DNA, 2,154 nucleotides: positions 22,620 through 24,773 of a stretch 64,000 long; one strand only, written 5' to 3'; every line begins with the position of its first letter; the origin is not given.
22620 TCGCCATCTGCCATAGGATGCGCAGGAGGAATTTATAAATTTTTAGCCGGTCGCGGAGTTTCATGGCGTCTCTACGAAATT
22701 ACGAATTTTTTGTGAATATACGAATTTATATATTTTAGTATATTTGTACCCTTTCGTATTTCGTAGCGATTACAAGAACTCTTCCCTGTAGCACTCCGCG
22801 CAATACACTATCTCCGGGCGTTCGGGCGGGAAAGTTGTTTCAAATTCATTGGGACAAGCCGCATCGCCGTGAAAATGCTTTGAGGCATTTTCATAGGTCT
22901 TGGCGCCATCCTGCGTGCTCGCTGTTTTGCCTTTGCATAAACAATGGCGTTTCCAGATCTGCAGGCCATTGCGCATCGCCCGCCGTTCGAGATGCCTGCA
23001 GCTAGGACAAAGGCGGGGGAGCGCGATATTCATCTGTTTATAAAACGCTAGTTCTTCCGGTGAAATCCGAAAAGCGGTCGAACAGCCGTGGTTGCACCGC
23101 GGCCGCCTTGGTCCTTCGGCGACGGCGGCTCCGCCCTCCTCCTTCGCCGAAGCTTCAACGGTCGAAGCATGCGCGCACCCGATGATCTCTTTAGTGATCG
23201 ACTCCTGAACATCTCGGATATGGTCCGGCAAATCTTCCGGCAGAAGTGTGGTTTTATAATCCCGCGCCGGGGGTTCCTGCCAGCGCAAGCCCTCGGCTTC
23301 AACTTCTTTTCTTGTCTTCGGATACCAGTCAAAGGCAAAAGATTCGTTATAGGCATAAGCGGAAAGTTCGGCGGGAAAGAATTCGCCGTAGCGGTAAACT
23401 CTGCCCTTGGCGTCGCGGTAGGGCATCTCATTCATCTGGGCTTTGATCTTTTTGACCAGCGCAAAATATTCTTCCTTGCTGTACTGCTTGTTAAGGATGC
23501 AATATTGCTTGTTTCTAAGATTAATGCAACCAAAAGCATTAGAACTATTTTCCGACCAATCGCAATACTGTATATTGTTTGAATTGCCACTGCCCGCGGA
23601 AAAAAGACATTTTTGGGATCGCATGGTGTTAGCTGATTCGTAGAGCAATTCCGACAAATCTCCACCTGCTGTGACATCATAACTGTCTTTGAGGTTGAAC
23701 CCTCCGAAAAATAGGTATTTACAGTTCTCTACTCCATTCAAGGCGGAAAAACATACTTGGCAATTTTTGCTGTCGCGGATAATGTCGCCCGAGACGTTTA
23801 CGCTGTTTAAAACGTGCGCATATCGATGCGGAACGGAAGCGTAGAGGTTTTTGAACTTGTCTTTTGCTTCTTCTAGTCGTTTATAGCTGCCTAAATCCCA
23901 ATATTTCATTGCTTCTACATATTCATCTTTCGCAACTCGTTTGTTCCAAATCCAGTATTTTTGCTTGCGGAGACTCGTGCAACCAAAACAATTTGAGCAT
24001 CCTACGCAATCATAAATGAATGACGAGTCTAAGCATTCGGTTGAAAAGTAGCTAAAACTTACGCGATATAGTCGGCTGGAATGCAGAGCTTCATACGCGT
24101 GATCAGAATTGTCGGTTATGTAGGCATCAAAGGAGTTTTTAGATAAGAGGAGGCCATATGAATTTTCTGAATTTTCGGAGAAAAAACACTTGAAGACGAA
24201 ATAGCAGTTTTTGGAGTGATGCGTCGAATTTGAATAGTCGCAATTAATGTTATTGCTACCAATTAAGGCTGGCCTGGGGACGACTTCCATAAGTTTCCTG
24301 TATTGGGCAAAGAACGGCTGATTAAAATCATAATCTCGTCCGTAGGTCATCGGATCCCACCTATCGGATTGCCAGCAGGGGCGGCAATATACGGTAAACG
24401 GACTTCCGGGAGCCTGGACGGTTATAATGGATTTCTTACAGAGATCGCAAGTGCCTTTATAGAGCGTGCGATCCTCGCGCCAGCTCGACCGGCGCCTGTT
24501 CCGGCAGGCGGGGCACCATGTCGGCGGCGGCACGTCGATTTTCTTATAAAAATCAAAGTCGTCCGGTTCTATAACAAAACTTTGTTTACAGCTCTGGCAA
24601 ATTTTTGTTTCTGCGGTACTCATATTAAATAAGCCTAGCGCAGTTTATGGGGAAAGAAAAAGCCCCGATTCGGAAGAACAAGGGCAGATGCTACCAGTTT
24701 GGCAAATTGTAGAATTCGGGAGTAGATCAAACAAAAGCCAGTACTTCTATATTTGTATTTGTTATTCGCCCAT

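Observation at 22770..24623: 617-aa Cys-rich protein bracketed by two near-identical zinc-ribbon-like modules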

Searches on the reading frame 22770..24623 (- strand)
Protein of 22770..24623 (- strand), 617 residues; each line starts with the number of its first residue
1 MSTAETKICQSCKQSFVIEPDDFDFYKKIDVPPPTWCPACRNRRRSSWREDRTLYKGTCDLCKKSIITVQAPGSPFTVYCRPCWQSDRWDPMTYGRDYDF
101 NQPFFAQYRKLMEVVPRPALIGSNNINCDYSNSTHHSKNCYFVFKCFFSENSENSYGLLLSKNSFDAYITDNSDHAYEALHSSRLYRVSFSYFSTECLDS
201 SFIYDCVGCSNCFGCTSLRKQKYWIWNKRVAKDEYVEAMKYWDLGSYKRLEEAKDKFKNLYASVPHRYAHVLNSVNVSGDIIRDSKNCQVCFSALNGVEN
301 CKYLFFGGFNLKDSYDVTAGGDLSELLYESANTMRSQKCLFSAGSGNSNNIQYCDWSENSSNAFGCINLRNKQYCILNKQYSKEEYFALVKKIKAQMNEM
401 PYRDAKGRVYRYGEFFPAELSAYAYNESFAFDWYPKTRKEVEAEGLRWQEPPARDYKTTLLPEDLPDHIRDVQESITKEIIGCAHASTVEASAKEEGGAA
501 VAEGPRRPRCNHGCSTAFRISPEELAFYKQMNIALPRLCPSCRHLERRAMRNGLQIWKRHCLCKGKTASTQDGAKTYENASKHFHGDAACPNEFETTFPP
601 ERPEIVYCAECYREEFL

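Call 3: search_protein_families(library=pfam, proteins=[window:22770-24623:-], max_evalue=10)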
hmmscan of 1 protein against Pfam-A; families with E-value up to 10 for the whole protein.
window:22770-24623:- (617 aa): 1 family
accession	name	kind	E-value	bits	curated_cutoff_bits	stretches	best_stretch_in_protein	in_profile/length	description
PF13451.12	zf_Tbcl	-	0.0022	18.3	24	2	6-46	4-45/48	Probable treble clef domain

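Call 4: search_protein_families(library=ncbifam, proteins=[window:22770-24623:-], max_evalue=10)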
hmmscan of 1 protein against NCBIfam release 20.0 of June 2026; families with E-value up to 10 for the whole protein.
window:22770-24623:- (617 aa): 1 family
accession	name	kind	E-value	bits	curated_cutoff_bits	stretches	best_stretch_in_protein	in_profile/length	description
NF002714.0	PRK02551.1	equivalog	0.26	11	190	1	371-390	109-128/157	class Ib ribonucleoside-diphosphate reductase assembly flavoprotein NrdI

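Call 5: search_solved_structures(query=window:22770-24623:-, max_evalue=10)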
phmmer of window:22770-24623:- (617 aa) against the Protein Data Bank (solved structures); distinct sequences matched with E-value up to 10: 1.
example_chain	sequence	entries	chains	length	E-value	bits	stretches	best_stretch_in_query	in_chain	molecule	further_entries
8j07_m3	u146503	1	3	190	0.0043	18.9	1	236-339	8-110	Dynein axonemal light chain 1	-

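Call 6: find_homologous_proteins(query=window:22770-24623:-)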
Query window:22770-24623:- (617 aa): 6335 proteins with E <= 0.001 among 8000 candidates; the best 120 are listed.
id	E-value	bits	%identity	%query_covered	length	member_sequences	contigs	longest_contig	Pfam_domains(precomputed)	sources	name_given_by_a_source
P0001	0.0e+0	1475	100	100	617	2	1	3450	-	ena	-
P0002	5.7e-273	925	63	100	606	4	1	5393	-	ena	-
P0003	1.0e-269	915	62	100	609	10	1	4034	-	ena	-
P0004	4.7e-268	909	60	100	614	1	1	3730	-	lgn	-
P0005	1.7e-267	907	60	100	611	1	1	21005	-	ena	-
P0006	9.2e-267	905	62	100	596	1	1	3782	-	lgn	-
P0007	1.0e-266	905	61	100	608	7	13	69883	-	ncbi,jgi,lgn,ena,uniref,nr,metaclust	ncbi:MAG: hypothetical protein UV58_C0011G0021 [Candidatus Wolfebacteria bacterium GW2011_GWC1_43_10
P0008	1.2e-264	898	61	100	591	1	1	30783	-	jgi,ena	-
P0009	1.5e-264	898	61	100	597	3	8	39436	-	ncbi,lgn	-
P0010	2.5e-264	897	60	100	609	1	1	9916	-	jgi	-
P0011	5.1e-264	896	60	100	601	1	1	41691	-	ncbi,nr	ncbi:MAG: hypothetical protein HY432_00780 [Candidatus Liptonbacteria bacterium]|nr:hypothetical pro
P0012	3.5e-263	893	60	100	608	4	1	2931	-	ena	-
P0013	5.2e-262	889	61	99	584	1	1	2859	-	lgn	-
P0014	1.4e-261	888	59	100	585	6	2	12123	-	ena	-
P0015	2.1e-261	887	59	100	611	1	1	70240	-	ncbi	-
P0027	4.0e-256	870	59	99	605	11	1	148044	-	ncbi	ncbi:MAG: hypothetical protein AB1333_01650 [Patescibacteria group bacterium]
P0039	1.6e-252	858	62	99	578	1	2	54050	PF13451.13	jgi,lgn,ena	-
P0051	7.3e-246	836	57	100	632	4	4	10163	PF13451.13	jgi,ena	-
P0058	6.6e-239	813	58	100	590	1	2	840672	-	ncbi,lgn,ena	-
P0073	3.5e-222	758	59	86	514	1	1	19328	PF13451.13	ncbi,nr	ncbi:MAG: zinc-ribbon domain containing protein, partial [Candidatus Woesebacteria bacterium]|nr:zin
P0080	4.2e-205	701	51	99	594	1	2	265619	-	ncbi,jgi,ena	ncbi:MAG: hypothetical protein WC264_01125 [Candidatus Paceibacterota bacterium]|jgi:hypothetical pr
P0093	1.5e-200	686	50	100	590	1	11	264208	-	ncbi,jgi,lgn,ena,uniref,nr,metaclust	ncbi:MAG: hypothetical protein UR25_C0001G0102 [Candidatus Nomurabacteria bacterium GW2011_GWE1_32_2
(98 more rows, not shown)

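Call 19: find_encoding_contigs(protein=P0007, flank=6000, max_places=3)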
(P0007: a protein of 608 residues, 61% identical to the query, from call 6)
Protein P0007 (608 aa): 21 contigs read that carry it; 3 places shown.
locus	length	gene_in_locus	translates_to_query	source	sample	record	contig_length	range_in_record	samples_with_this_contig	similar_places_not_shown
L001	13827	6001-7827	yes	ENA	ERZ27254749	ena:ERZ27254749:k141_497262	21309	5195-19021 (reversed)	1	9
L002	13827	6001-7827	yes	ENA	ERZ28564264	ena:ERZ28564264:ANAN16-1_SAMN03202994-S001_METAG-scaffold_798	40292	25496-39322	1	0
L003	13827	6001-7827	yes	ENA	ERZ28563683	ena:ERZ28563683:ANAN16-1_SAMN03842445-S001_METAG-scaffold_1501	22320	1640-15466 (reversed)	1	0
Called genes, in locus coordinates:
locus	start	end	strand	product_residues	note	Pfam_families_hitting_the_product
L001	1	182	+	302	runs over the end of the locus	PF18075:FtsX_ECD, PF02687:FtsX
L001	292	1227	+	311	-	PF01509:TruB_N, PF16198:TruB_C_2 (weak), PF00708:Acylphosphatase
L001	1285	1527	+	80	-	-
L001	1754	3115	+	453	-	PF23376:Fn3_VIN3 (faint)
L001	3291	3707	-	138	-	PF00293:NUDIX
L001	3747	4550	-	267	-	PF01909:NTP_transf_2 (weak)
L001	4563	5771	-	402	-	PF02073:Peptidase_M29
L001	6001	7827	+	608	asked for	-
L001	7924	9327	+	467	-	-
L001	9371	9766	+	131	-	PF07681:DoxX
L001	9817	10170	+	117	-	-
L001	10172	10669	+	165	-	PF00293:NUDIX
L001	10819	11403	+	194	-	PF02777:Sod_Fe_C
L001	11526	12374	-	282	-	PF00551:Formyl_trans_N, PF02911:Formyl_trans_C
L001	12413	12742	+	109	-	-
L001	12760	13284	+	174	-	PF01327:Pep_deformylase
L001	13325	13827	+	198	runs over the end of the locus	PF02834:LigT_PEase, PF13563:2_5_RNA_ligase2, PF02834:LigT_PEase (weak)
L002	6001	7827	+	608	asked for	-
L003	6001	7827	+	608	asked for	-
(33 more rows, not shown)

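Call 20: find_encoding_contigs(protein=P0093, flank=6000, max_places=3)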
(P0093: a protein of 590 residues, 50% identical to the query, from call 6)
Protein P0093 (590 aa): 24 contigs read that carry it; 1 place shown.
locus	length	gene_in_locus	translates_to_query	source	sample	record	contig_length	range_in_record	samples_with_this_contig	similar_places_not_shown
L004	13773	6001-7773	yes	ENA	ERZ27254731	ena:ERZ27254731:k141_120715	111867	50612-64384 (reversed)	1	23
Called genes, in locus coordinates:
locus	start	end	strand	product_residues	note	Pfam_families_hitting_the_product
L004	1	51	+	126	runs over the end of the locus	PF00416:Ribosomal_S13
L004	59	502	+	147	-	PF00411:Ribosomal_S11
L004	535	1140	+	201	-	PF00163:Ribosomal_S4, PF01479:S4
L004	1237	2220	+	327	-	PF01193:RNA_pol_L, PF01000:RNA_pol_A_bac, PF03118:RNA_pol_A_CTD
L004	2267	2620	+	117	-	PF01196:Ribosomal_L17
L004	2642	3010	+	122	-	PF00572:Ribosomal_L13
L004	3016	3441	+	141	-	PF00380:Ribosomal_S9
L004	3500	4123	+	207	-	PF01025:GrpE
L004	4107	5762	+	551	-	-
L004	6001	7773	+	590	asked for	-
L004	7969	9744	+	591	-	PF00664:ABC_membrane, PF00005:ABC_tran, PF02463:SMC_N (weak)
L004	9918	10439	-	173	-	PF20803:PaaX_M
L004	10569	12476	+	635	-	PF00012:HSP70, PF06723:MreB_Mbl, PF02782:FGGY_C (faint)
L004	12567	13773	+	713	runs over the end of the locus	PF01935:DUF87, PF02534:T4SS-DNA_transf (faint), PF10412:TrwB_AAD_bind, PF12696:TraG-D_C (weak), PF23477:zf_Tbcl_2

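Call 21: predict_structure(alignment_id=A1)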
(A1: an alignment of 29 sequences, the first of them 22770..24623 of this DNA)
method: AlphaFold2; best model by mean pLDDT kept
length: 617 residues; sequences in the alignment: 29
mean_pLDDT: 71.0   pTM: 0.74
mean pLDDT of the five models: 71.0, 70.1, 64.7, 64.1, 60.9
residues with pLDDT >= 90: 151; 70-90: 236; 50-70: 95; < 50: 135
segments of 3 or more residues with pLDDT < 50: 144-146, 156-160, 164-207, 268-324, 489-508, 569-573
pLDDT, mean of each block of 10 residues (from residue 1): 80 86 77 85 84 85 93 90 89 91 95 91 76 71 56 51 45 30 27 28 49 68 85 91 90 85 64 30 29 28 28 41 52 59 68 72 69 87 95 96 93 91 89 85 91 84 95 95 72 33 37 76 79 82 70 68 68 64 86 77 81 78
secondary structure, 60 per line:
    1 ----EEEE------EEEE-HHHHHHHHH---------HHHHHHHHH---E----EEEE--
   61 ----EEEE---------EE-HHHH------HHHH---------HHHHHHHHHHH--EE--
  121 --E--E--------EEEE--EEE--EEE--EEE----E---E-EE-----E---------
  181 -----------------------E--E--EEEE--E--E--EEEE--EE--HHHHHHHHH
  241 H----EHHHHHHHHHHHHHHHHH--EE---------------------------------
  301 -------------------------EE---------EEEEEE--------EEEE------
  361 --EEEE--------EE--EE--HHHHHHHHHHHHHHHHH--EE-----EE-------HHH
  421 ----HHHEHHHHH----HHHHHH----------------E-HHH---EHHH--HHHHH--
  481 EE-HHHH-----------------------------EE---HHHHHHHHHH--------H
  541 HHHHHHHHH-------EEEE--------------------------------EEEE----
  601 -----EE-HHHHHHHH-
elements in order: E5-8 E15-18 H20-28 H38-46 E55-58 E65-68 H81-84 H91-94 H104-114 E135-138 E141-143 E146-148 E151-153 E210-213 E222-225 H232-241 H247-263 E337-342 E351-354 E363-366 H383-399 H429-433 H438-443 H474-478 H484-487 H522-531 H540-549 E557-560 E593-596 H609-616

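Call 26: find_encoding_contigs(protein=P0058, flank=6000, max_places=2)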
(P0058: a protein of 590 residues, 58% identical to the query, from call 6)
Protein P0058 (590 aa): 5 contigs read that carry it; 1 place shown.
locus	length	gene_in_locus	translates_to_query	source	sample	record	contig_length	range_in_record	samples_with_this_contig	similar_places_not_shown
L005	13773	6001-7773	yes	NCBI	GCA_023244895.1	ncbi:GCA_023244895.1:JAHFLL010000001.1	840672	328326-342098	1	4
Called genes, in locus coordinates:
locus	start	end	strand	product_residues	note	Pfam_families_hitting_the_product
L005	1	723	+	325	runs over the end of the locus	PF00005:ABC_tran, PF13304:AAA_21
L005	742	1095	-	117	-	-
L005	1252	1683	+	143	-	-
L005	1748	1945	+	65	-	-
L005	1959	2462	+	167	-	PF03449:GreA_GreB_N, PF01272:GreA_GreB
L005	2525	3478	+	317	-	PF01933:CofD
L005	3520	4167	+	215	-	PF03006:HlyIII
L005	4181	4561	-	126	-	PF25592:DUF7937 (weak)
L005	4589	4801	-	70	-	-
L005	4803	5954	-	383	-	PF13742:tRNA_anti_2, PF01336:tRNA_anti-codon, PF02601:Exonuc_VII_L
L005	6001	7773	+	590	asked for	-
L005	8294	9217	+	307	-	PF03547:Mem_trans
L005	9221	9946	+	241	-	PF08713:DNA_alkylation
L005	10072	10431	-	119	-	-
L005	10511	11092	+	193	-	PF01300:Sua5_yciO_yrdC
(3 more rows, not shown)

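Call 27: find_encoding_contigs(protein=P0080, flank=6000, max_places=2)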
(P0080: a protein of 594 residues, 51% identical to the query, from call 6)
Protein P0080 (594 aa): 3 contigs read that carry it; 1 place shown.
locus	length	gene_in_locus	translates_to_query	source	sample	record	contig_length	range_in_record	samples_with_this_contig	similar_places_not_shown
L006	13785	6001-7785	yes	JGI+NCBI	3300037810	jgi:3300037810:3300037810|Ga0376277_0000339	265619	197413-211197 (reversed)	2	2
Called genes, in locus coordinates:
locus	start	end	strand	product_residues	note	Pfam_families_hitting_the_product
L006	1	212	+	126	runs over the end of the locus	PF00416:Ribosomal_S13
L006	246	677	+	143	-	PF00411:Ribosomal_S11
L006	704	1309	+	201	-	PF00163:Ribosomal_S4, PF01479:S4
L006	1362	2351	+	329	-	PF01193:RNA_pol_L, PF13656:RNA_pol_L_2 (faint), PF01000:RNA_pol_A_bac, PF03118:RNA_pol_A_CTD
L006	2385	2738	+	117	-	PF01196:Ribosomal_L17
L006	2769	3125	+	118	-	PF00572:Ribosomal_L13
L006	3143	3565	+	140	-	PF00380:Ribosomal_S9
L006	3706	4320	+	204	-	PF01025:GrpE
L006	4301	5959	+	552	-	-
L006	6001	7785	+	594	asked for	-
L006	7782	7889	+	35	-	-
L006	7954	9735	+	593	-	PF00664:ABC_membrane, PF00005:ABC_tran, PF02463:SMC_N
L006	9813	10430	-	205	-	PF20803:PaaX_M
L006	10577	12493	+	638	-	PF00012:HSP70, PF06723:MreB_Mbl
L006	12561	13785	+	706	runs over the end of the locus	PF02534:T4SS-DNA_transf (faint), PF01935:DUF87 (weak), PF10412:TrwB_AAD_bind, PF12696:TraG-D_C (weak), PF23477:zf_Tbcl_2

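Call 28: find_encoding_contigs(protein=P0027, flank=6000, max_places=2)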
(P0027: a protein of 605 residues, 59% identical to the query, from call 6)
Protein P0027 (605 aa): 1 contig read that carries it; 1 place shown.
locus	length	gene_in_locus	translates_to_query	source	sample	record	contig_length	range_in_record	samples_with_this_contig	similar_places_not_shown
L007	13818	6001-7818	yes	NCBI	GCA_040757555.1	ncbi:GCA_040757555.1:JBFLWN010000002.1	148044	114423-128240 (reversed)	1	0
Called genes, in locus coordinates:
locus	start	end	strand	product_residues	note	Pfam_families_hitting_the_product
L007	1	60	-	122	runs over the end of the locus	-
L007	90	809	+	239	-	PF02616:SMC_ScpA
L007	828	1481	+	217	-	PF04079:SMC_ScpB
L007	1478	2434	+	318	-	PF00768:Peptidase_S11, PF13354:Beta-lactamase2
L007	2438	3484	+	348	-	PF00953:Glycos_transf_4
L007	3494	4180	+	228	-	PF00121:TIM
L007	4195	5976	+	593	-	-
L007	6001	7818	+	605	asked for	-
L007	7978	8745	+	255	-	-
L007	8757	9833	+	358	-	PF01098:FTSW_RODA_SPOVE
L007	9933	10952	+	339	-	PF02618:YceG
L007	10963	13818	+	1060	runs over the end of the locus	PF04563:RNA_pol_Rpb2_1, PF04561:RNA_pol_Rpb2_2, PF04565:RNA_pol_Rpb2_3, PF10385:RNA_pol_Rpb2_45, PF25984:BSH_YknX (faint), PF00562:RNA_pol_Rpb2_6, PF04560:RNA_pol_Rpb2_7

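Call 34: search_protein_families(library=pfam, alignment_id=A1, max_evalue=0.01)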
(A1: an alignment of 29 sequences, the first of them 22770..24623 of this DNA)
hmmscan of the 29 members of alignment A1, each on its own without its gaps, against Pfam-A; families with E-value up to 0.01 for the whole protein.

A. member 1, window:22770-24623:- (617 aa): 1 family
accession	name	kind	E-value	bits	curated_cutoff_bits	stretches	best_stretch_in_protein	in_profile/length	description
PF13451.12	zf_Tbcl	-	0.0022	18.3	24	1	6-46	4-45/48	Probable treble clef domain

B. families by the number of members that match (of 29 scanned): 6 families
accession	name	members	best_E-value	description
PF13451.12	zf_Tbcl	16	5e-07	Probable treble clef domain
PF23477.1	zf_Tbcl_2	13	3.9e-05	Probable treble clef zinc finger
PF01248.31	Ribosomal_L7Ae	1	0.0037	Ribosomal protein L7Ae/L30e/S12e/Gadd45 family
PF10437.14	Lip_prot_lig_C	1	0.0054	Bacterial lipoate protein ligase C-terminus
PF21651.2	DUF6858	1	0.0068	Family of unknown function (DUF6858)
PF24445.1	DUF7564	1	0.008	Family of unknown function (DUF7564)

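Call 42: search_protein_representatives(alignment_id=A1)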
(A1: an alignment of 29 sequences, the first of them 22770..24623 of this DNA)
Query: 29 sequences, 594 profile positions. Proteins with E-value up to 0.001 (for the whole library): 4647; up to 1e-10: 3377; up to 1e-30: 1908. The best 150 are listed.
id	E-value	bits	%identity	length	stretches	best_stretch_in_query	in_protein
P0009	0.0e+00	1063.3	-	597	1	2-594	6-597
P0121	2.6e-229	779.1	-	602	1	2-593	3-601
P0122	1.8e-225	766.4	-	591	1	4-593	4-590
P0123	9.4e-222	754.1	-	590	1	3-593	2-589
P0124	3.3e-219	745.8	-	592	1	2-594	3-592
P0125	1.1e-217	740.7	-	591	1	4-592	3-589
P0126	2.1e-215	733.2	-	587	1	2-592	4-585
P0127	8.9e-214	727.8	-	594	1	2-592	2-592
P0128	1.1e-212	724.1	-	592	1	2-592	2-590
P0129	1.2e-211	720.8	-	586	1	2-593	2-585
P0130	3.6e-210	715.9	-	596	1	2-592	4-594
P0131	1.0e-209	714.4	-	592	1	2-593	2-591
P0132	7.1e-208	708.3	-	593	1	3-594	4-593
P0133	7.0e-207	705.0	-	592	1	2-593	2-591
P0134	3.7e-205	699.3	-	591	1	2-593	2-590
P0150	1.8e-190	650.9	-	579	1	2-594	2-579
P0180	2.7e-169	580.9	-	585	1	4-594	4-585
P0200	3.6e-154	531.0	-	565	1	6-594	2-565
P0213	2.1e-146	505.3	-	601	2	5-546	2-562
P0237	5.3e-140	484.2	-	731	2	7-547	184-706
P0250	2.7e-137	475.2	-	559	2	5-547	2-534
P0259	7.9e-136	470.4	-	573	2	4-531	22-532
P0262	1.7e-135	469.3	-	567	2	24-544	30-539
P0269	7.5e-134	463.9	-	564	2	5-543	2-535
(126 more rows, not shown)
